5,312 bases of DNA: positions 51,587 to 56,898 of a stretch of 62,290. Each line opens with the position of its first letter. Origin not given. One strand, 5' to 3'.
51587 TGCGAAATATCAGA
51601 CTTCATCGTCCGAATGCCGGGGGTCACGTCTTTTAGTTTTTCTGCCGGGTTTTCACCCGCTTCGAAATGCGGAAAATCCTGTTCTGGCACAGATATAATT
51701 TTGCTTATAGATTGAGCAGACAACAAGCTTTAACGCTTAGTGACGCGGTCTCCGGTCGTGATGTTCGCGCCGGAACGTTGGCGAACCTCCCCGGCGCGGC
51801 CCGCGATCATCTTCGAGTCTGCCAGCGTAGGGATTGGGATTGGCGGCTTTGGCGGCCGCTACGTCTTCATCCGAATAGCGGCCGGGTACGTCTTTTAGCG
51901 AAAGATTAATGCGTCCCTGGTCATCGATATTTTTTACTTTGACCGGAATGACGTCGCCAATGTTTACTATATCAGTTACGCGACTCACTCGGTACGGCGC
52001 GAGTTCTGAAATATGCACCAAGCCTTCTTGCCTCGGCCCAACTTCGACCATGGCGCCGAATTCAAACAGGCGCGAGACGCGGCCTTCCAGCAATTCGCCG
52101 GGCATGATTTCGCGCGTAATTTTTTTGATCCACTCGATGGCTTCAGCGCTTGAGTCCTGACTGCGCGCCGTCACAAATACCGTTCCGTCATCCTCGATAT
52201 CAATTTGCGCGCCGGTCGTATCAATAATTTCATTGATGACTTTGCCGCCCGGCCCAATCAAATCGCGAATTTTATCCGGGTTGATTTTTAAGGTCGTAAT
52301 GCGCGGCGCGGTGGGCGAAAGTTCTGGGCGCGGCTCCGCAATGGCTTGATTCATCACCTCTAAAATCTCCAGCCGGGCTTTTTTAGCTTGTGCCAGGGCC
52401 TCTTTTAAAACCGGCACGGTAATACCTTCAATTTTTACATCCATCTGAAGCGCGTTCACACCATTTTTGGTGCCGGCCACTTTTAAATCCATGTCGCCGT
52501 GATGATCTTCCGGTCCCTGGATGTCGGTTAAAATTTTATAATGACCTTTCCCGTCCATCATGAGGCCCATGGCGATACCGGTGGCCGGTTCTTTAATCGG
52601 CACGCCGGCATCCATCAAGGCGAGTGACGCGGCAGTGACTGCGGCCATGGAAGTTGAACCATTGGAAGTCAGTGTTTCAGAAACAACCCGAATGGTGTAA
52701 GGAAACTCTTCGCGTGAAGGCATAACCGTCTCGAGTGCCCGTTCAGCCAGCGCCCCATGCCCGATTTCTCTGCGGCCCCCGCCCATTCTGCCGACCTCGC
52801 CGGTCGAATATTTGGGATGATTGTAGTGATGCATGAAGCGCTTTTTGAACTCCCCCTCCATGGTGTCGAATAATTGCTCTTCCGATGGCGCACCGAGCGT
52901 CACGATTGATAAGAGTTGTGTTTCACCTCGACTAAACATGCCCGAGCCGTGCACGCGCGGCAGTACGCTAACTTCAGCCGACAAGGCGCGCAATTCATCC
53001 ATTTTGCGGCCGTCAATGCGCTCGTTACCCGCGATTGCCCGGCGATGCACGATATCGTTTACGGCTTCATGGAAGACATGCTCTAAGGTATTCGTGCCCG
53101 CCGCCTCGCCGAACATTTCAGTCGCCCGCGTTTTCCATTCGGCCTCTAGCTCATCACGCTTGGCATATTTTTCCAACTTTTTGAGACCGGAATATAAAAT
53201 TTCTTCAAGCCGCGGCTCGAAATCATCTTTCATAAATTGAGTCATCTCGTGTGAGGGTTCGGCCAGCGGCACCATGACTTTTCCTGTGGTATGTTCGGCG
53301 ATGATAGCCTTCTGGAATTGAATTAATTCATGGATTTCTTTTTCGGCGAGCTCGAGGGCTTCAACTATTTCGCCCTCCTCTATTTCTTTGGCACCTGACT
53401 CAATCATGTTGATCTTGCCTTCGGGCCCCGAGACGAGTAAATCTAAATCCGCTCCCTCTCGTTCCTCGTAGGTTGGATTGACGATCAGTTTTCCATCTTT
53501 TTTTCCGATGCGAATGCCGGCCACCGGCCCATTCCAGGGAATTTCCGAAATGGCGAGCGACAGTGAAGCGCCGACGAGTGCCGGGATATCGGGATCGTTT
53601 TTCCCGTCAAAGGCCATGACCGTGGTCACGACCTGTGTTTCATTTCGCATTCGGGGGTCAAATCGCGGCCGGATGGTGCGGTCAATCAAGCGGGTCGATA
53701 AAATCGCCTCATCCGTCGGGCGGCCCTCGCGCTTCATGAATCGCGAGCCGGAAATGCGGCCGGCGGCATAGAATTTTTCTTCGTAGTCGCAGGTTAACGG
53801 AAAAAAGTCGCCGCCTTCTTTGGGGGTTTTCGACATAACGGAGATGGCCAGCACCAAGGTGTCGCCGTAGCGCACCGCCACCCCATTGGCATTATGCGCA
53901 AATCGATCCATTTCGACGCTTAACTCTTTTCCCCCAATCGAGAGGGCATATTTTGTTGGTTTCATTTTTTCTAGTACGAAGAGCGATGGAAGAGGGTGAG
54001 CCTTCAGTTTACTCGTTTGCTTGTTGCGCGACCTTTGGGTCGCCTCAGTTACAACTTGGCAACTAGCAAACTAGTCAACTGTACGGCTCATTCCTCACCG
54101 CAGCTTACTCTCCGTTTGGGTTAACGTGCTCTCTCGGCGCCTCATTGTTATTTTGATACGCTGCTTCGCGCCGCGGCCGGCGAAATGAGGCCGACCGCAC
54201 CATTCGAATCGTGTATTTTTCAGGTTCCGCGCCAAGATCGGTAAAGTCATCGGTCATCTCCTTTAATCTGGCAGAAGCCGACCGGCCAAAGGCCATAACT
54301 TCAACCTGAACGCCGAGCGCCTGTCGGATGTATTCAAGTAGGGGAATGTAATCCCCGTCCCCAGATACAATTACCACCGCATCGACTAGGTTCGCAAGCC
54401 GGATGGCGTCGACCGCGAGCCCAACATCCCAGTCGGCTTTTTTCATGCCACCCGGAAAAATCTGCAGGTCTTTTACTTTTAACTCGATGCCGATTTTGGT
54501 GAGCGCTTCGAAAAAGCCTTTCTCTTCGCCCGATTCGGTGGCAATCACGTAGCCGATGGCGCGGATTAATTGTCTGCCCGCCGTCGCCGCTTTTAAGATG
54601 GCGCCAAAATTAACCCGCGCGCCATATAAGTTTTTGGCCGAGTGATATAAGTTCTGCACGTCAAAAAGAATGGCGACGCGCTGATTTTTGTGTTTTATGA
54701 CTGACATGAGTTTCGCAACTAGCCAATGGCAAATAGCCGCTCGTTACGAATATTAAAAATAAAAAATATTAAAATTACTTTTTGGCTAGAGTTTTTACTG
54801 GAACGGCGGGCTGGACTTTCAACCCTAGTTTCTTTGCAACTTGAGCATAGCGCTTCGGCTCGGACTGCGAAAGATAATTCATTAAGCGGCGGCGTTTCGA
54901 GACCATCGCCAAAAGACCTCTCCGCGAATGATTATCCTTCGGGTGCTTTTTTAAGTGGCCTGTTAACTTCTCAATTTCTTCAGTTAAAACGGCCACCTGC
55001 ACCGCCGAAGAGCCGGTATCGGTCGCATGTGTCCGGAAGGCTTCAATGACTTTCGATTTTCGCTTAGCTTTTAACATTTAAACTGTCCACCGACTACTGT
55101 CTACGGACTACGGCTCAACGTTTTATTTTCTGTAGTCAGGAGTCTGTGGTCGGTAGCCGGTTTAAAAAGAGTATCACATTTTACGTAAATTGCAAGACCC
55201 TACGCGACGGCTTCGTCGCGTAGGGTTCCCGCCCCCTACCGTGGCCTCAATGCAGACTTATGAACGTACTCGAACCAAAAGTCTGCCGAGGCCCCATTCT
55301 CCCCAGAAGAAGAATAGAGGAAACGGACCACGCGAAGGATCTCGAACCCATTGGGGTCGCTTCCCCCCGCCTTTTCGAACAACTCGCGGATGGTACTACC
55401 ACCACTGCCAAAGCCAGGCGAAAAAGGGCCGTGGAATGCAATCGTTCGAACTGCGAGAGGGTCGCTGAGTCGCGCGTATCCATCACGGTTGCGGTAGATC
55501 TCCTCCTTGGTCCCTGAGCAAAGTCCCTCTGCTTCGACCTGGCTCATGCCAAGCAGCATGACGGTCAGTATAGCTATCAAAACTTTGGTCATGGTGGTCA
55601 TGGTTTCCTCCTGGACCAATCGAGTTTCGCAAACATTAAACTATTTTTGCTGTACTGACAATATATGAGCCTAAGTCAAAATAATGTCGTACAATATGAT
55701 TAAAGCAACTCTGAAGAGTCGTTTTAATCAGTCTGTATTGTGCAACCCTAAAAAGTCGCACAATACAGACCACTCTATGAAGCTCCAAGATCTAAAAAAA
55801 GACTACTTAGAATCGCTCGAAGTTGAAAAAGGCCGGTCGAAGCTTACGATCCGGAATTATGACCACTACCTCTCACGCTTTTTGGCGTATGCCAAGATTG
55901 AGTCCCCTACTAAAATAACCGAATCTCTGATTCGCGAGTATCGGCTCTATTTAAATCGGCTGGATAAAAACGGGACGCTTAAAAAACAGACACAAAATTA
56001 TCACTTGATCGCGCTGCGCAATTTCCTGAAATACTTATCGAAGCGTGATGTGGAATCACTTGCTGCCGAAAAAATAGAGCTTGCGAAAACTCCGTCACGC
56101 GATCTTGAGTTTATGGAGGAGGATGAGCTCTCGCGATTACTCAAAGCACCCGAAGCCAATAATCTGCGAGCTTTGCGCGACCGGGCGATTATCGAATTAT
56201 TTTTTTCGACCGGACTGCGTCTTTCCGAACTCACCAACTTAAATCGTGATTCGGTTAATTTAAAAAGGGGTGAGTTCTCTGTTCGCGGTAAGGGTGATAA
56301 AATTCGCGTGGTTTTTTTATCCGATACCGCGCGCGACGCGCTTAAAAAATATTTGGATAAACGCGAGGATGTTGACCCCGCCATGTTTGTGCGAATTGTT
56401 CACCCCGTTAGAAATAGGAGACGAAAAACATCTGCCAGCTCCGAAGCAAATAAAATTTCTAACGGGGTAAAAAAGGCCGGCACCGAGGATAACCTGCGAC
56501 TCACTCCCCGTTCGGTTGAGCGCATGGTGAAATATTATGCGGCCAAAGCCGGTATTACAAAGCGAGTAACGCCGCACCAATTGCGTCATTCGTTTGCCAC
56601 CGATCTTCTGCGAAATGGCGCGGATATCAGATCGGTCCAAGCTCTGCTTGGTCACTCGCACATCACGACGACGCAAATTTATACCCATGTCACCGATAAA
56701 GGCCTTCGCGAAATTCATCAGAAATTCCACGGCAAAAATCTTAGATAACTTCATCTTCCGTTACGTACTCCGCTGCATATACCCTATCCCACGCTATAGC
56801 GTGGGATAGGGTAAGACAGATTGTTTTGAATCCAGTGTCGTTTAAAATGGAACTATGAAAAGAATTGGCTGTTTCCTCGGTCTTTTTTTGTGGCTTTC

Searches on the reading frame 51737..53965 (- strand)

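Call 13: search_protein_families(library=pfam, max_evalue=0.001, proteins=[window:51737-53965:-])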
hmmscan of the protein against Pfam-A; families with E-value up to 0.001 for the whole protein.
window:51737-53965:- (742 aa): 6 families
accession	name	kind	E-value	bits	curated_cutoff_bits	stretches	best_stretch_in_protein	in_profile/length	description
PF01138.27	RNase_PH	-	3.1e-47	160.7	25.5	2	324-456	1-130/130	3' exoribonuclease family, domain 1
PF03725.20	RNase_PH_C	-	1.3e-21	76.7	20.8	2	146-209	1-66/67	3' exoribonuclease family, domain 2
PF00575.29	S1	-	1e-14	55.1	22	1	620-691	2-74/74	S1 RNA binding domain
PF00013.35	KH_1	-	1.1e-11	44.8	21.5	1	557-614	2-65/66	KH domain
PF03726.19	PNPase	-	1.1e-05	26.3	24.6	1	244-321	5-81/81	Polyribonucleotide nucleotidyltransferase, RNA binding domain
PF22675.2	KH-I_KHDC4-BBP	-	0.00083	19.6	30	0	566-608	8-50/76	KHDC4/BBP-like, KH-domain type I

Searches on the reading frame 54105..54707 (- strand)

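Call 13: search_protein_families(library=pfam, max_evalue=0.001, proteins=[window:54105-54707:-])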
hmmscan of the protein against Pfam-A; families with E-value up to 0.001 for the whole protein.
window:54105-54707:- (200 aa): 1 family
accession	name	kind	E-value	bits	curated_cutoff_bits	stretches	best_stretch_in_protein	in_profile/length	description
PF01936.24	NYN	-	2e-31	109.9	24.2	1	10-158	1-144/145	NYN domain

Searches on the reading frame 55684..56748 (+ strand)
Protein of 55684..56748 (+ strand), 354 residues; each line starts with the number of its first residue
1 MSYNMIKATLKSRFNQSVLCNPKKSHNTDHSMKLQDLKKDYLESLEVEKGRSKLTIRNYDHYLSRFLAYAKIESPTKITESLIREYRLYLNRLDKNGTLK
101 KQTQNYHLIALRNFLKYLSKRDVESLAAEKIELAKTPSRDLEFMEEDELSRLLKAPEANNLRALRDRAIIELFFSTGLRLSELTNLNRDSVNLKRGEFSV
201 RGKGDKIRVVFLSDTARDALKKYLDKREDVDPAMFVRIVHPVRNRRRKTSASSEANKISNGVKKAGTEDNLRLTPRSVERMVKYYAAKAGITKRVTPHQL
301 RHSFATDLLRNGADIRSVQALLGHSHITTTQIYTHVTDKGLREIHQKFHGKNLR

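Call 13: search_protein_families(library=pfam, max_evalue=0.001, proteins=[window:55684-56748:+])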
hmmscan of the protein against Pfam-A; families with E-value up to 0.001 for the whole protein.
window:55684-56748:+ (354 aa): 4 families
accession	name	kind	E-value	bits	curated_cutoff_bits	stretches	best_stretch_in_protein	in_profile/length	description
PF00589.27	Phage_integrase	-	1.7e-42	145.6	27.1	1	143-338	2-170/172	Phage integrase family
PF02899.23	Phage_int_SAM_1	-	2.2e-13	50.7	22.3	1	40-121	3-82/83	Phage integrase, N-terminal SAM-like domain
PF13495.12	Phage_int_SAM_4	-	5.1e-08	33.6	27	1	42-123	6-83/85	Phage integrase, N-terminal SAM-like domain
PF13102.12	Phage_int_SAM_5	-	1.1e-05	26.2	22.3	1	39-117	7-81/98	Phage integrase SAM-like domain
